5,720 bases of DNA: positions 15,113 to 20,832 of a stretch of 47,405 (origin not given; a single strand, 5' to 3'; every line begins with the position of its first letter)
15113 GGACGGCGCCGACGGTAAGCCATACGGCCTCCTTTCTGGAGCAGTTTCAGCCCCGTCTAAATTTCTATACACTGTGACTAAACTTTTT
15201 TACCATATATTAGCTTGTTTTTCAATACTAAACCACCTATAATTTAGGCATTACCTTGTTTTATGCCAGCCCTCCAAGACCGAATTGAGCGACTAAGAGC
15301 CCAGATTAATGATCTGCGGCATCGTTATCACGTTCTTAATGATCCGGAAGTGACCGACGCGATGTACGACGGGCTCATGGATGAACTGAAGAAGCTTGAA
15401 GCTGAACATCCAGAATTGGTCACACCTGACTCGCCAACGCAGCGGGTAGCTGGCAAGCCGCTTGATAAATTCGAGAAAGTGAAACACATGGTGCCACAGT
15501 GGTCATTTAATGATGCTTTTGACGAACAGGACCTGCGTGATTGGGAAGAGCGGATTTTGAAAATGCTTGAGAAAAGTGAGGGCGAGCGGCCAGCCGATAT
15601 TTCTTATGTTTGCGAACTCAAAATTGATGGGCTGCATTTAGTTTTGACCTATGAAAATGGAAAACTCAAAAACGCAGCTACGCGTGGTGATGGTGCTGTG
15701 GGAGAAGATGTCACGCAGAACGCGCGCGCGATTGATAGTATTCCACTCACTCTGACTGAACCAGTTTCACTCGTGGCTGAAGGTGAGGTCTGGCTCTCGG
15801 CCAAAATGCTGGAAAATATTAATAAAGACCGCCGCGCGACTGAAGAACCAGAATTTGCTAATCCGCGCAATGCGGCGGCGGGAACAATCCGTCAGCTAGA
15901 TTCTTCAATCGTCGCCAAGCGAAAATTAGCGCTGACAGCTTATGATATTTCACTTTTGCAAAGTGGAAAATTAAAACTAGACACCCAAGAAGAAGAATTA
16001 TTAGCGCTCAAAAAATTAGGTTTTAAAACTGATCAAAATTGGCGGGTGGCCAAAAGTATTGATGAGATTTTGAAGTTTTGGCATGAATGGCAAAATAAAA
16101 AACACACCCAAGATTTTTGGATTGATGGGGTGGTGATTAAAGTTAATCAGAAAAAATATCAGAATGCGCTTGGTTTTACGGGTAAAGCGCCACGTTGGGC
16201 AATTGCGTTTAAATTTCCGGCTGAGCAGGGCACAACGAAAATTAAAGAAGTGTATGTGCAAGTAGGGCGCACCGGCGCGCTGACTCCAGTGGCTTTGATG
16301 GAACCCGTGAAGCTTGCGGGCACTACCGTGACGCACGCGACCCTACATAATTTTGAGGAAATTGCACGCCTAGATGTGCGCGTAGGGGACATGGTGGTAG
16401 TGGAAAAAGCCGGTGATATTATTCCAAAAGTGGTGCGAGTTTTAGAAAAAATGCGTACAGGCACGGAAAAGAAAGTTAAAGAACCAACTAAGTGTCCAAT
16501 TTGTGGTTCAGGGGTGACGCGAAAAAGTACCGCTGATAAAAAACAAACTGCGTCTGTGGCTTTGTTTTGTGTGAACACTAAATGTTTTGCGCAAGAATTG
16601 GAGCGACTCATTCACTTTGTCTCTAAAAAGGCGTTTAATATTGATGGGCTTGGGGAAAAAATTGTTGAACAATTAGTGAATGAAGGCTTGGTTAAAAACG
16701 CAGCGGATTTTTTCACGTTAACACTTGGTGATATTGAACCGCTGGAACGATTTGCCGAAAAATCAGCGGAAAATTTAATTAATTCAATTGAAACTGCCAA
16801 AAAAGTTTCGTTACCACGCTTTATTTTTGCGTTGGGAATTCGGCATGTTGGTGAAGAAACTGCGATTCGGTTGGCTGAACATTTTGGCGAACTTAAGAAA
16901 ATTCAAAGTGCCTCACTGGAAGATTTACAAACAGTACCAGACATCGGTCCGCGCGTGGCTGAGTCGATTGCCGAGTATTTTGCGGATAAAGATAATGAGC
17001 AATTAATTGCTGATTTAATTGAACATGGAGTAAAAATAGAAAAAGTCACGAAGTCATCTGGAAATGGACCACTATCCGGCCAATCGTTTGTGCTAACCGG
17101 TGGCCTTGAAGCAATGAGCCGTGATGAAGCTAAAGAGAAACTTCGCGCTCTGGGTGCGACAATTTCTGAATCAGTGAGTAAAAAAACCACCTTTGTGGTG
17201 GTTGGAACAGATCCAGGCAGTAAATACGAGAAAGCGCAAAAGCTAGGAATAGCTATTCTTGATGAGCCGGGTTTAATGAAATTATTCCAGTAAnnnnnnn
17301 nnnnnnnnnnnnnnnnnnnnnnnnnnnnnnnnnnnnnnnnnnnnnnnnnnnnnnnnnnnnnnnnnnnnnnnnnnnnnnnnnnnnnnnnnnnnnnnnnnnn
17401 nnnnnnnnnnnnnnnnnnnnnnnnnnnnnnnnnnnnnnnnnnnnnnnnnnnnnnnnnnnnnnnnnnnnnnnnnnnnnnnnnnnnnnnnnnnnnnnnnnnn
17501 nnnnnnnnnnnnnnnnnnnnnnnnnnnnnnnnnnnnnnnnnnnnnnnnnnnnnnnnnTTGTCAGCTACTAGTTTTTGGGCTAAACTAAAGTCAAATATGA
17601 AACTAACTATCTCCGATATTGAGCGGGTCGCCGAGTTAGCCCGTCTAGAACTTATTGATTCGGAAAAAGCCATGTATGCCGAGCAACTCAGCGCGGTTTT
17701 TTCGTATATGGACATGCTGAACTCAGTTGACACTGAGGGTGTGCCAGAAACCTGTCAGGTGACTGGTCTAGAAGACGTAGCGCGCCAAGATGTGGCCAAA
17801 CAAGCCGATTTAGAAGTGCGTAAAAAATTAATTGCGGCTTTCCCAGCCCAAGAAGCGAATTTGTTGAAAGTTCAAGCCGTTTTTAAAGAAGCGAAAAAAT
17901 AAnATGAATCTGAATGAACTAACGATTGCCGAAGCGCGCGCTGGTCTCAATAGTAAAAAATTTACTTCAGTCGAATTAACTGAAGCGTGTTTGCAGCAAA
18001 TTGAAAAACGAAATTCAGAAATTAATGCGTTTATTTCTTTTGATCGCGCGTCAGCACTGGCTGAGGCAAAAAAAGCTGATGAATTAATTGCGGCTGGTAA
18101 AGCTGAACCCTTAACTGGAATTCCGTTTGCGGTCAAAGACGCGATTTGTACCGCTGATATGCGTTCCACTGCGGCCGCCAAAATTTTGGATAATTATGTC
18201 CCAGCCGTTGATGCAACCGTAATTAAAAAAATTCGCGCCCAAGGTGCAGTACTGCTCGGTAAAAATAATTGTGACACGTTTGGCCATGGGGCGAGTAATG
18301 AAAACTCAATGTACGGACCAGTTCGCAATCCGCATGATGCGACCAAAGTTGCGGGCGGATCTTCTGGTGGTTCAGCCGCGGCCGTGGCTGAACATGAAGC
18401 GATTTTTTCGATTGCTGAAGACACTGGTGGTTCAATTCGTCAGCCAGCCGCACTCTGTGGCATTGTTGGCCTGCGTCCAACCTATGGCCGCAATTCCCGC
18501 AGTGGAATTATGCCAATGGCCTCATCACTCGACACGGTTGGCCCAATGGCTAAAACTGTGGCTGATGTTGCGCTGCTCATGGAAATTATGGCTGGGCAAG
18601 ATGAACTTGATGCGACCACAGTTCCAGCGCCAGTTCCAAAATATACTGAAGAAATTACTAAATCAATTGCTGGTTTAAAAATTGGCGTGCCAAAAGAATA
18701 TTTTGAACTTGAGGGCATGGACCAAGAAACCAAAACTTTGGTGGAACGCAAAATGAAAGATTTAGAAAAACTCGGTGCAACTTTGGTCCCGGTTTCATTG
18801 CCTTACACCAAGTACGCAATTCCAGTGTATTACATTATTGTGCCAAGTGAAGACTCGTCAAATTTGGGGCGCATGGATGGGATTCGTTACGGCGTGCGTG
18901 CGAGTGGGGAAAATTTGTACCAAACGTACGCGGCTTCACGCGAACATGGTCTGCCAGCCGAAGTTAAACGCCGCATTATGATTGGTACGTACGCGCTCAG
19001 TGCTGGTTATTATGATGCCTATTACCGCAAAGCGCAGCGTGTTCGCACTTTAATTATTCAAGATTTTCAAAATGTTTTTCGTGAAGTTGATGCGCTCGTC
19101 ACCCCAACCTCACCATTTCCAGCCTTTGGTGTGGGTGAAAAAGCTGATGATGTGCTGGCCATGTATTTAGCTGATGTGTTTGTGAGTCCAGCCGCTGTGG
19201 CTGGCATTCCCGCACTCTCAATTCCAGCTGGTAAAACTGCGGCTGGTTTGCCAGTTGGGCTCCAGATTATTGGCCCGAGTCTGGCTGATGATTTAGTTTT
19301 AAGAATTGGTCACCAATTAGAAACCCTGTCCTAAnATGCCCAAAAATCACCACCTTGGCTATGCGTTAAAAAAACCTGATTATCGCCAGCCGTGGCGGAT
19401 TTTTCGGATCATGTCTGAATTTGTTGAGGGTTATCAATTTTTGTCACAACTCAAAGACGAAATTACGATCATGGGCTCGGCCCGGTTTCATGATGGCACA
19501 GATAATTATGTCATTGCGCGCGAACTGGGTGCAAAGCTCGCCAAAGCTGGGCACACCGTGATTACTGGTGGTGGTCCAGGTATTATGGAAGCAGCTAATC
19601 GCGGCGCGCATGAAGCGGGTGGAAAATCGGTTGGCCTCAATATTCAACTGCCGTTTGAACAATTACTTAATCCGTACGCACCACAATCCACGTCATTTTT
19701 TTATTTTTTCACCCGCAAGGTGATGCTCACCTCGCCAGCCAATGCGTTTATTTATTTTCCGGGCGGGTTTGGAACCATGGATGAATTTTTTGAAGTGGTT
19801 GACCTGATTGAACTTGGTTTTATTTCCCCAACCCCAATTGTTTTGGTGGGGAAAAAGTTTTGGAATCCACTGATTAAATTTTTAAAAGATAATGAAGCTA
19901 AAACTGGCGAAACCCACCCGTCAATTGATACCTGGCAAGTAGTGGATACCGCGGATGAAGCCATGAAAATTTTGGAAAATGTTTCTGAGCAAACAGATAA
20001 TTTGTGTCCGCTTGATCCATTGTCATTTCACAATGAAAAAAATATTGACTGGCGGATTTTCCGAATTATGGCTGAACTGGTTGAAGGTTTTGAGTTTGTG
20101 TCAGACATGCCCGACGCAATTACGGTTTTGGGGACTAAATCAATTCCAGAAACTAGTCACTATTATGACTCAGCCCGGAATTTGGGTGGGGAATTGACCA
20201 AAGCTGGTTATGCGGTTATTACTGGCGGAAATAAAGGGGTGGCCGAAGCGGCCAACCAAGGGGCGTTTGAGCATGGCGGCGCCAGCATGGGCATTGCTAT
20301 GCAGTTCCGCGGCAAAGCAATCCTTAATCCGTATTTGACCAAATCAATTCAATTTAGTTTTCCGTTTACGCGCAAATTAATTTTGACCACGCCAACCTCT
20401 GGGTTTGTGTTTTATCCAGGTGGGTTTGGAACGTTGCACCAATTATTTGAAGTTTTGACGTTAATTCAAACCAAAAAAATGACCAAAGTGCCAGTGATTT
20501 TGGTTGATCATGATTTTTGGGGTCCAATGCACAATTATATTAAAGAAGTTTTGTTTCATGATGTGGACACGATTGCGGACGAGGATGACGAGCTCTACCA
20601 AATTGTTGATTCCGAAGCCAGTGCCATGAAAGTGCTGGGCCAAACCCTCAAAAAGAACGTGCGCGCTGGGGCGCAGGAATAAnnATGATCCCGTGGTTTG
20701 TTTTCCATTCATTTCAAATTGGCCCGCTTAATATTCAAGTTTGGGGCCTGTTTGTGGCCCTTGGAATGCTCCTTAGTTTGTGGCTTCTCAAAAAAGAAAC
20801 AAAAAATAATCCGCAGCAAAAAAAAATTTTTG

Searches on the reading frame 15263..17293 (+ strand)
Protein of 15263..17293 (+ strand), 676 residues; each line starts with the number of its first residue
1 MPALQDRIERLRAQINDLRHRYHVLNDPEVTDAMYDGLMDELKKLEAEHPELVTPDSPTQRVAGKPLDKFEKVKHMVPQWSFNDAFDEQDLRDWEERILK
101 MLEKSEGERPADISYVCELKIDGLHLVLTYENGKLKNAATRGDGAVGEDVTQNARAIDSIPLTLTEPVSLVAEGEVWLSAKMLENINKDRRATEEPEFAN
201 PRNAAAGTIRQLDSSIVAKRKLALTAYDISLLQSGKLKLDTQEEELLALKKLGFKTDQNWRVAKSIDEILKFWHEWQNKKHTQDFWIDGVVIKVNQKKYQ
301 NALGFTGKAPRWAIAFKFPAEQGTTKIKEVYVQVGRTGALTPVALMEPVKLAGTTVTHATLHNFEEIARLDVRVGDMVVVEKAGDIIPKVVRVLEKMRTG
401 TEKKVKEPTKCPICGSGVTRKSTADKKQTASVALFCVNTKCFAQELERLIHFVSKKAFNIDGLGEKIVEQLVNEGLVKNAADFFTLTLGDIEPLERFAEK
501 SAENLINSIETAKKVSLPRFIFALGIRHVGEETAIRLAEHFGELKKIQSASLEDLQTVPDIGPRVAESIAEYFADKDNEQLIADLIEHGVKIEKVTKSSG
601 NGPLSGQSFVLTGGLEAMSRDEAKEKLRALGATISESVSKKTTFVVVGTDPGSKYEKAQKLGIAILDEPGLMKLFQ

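Call 14: find_encoding_contigs(protein=window:15263-17293:+, flank=5000, max_places=10)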
Protein window:15263-17293:+ (676 aa): no gene with exactly this product is on record in the collection.

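Call 39: find_related_loci(query=window:15263-17290:+, collection=genome_contigs, flank=10000)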
Query window:15263-17290:+ (676 aa) in genome_contigs; peptide patterns used: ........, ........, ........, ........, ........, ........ (x = any residue, [..] = any of these).
223 stretches matched a pattern; 163 encode a relative of the query (tblastn E <= 1e-3); the best 80 are kept; 80 distinct loci.
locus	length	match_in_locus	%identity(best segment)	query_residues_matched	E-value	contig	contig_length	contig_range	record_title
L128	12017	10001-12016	83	1-672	0e+0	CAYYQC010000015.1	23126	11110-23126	MAG TPA_asm: uncultured Gammaproteobacteria bacterium isolate SRP286056_co2_552 genome assembly, contig: NODE_3260_lengt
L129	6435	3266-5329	74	1-675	0e+0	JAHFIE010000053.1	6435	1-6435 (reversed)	MAG: Candidatus Magasanikiibacteriota bacterium isolate nzgw355 NODE_11141_length_6436_cov_2.745527, whole genome shotgu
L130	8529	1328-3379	69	4-675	0e+0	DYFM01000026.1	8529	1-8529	MAG TPA_asm: Candidatus Paceibacter sp. isolate BE2011_3_41_10 Afr_mines_BE2011_1723_length_8529_cov_4_500000, whole gen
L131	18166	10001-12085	73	1-674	0e+0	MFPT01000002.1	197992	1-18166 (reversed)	MAG: Candidatus Magasanikbacteria bacterium RIFCSPHIGHO2_01_FULL_41_23 rifcsphigho2_01_scaffold_1198, whole genome shotg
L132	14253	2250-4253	67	4-674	0e+0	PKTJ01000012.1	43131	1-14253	MAG: Candidatus Parcubacteria bacterium isolate BM521 sc_1138, whole genome shotgun sequence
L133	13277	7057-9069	66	7-675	0e+0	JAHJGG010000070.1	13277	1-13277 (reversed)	MAG: Patescibacteria group bacterium isolate Modern_marine_glass_biofilm.mb.63 Modern_marine_glas.mb.63_k141_633988, who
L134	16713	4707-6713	67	3-675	0e+0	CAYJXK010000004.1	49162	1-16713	MAG TPA_asm: uncultured Gammaproteobacteria bacterium isolate ERP125453_co1_500 genome assembly, contig: NODE_493_length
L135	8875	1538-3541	67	7-675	0e+0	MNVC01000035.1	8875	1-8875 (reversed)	MAG: Candidatus Magasanikbacteria bacterium CG1_02_32_51 cg1_0.2_scaffold_8275_c, whole genome shotgun sequence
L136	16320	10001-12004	67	4-675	0e+0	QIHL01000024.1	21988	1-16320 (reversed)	MAG: Candidatus Magasanikbacteria bacterium isolate SZUA-124 Ga0063293_10001592, whole genome shotgun sequence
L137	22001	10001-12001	66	8-675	0e+0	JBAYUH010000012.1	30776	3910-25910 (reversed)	MAG: Candidatus Magasanikiibacteriota bacterium isolate SO_2016_LW3_30 scaffold02229_LW162_2016, whole genome shotgun se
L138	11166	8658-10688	65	4-675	0e+0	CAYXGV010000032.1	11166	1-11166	MAG TPA_asm: uncultured Gammaproteobacteria bacterium isolate SRP178699_co1_205 genome assembly, contig: NODE_7948_lengt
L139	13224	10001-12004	64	4-675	0e+0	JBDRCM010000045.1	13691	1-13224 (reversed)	MAG: bacterium isolate MEGAHIT-group-1.185 k141_5257795, whole genome shotgun sequence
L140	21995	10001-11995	66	8-676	0e+0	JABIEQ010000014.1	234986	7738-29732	MAG: Candidatus Magasanikbacteria bacterium isolate SI053_bin100 k141_800828, whole genome shotgun sequence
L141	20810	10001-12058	64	1-675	0e+0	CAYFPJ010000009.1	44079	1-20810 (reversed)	MAG TPA_asm: uncultured Gammaproteobacteria bacterium isolate ERP019367_co2_52 genome assembly, contig: NODE_748_length_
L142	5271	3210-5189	65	4-668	0e+0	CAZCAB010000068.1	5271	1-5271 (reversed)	MAG TPA_asm: uncultured Gammaproteobacteria bacterium isolate SRP167671_co2_16 genome assembly, contig: NODE_17853_lengt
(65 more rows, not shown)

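Call 41: find_related_loci(query=window:15263-17290:+, collection=metagenome_contigs, flank=5000)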
Query window:15263-17290:+ (676 aa) in metagenome_contigs; peptide patterns used: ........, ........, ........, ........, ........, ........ (x = any residue, [..] = any of these).
290 stretches matched a pattern; 168 encode a relative of the query (tblastn E <= 1e-3); the best 80 are kept; 80 distinct loci.
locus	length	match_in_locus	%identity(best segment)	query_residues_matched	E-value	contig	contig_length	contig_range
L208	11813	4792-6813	85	1-676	0e+0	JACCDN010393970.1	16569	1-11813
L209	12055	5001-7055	66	4-676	0e+0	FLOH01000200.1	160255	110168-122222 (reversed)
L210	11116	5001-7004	67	7-675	0e+0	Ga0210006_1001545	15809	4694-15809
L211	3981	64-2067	67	7-675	0e+0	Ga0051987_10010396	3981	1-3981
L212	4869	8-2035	66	4-676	0e+0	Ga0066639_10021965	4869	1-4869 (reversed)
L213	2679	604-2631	66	4-676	0e+0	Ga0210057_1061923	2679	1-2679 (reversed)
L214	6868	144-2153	65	4-676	0e+0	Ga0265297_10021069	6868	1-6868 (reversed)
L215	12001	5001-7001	66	8-675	0e+0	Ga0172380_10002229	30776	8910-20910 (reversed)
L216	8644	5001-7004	66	4-675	0e+0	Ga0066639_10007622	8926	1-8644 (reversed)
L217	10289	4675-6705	65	4-675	0e+0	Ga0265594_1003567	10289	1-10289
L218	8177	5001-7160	62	4-674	0e+0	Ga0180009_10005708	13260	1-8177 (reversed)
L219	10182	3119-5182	65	4-676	0e+0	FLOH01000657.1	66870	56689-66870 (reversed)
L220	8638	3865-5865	63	5-675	0e+0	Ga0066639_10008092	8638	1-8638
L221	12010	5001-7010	66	7-676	0e+0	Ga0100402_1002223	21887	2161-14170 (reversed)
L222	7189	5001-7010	66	7-676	0e+0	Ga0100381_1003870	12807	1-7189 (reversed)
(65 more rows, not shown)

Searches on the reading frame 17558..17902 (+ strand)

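Call 67: search_protein_families(library=pfam, proteins=[window:17558-17902:+], max_evalue=0.00001)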
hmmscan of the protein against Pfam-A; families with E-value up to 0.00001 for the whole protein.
window:17558-17902:+ (114 aa): 1 family
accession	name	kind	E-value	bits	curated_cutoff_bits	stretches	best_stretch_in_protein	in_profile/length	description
PF02686.20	GatC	-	7.4e-13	48.9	23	1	34-105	3-66/66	Glu-tRNAGln amidotransferase C subunit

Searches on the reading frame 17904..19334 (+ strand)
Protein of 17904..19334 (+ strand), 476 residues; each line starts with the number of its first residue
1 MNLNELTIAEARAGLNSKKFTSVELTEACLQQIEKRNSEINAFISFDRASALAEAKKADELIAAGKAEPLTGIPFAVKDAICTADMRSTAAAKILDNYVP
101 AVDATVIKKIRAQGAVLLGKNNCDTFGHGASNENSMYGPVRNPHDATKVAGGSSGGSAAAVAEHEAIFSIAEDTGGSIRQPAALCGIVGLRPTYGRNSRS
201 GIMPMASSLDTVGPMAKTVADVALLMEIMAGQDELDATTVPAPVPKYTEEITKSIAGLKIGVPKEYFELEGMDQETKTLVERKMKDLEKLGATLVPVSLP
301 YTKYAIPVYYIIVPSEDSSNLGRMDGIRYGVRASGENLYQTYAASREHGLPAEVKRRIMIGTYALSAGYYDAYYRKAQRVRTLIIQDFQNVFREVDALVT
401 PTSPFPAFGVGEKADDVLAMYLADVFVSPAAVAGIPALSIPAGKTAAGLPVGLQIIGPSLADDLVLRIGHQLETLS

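Call 67: search_protein_families(library=pfam, proteins=[window:17904-19334:+], max_evalue=0.00001)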
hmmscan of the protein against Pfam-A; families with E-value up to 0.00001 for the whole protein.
window:17904-19334:+ (476 aa): 1 family
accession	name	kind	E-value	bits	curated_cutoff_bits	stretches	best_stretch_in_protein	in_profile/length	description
PF01425.27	Amidase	-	1.6e-146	489.3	27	1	24-466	1-445/445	Amidase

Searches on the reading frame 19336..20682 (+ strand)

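Call 67: search_protein_families(library=pfam, proteins=[window:19336-20682:+], max_evalue=0.00001)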
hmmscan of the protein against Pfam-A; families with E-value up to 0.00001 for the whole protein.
window:19336-20682:+ (448 aa): 3 families
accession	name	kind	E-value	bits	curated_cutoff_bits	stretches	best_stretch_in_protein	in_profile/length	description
PF03641.19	Lysine_decarbox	-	9.5e-55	184.8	27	2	84-211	1-129/131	Possible lysine decarboxylase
PF18306.6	LDcluster4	-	3.9e-32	111.4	26.3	2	42-152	3-111/151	SLOG cluster4 family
PF02481.21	DNA_processg_A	-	3.3e-10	40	29.6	0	255-320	40-103/212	DNA recombination-mediator protein A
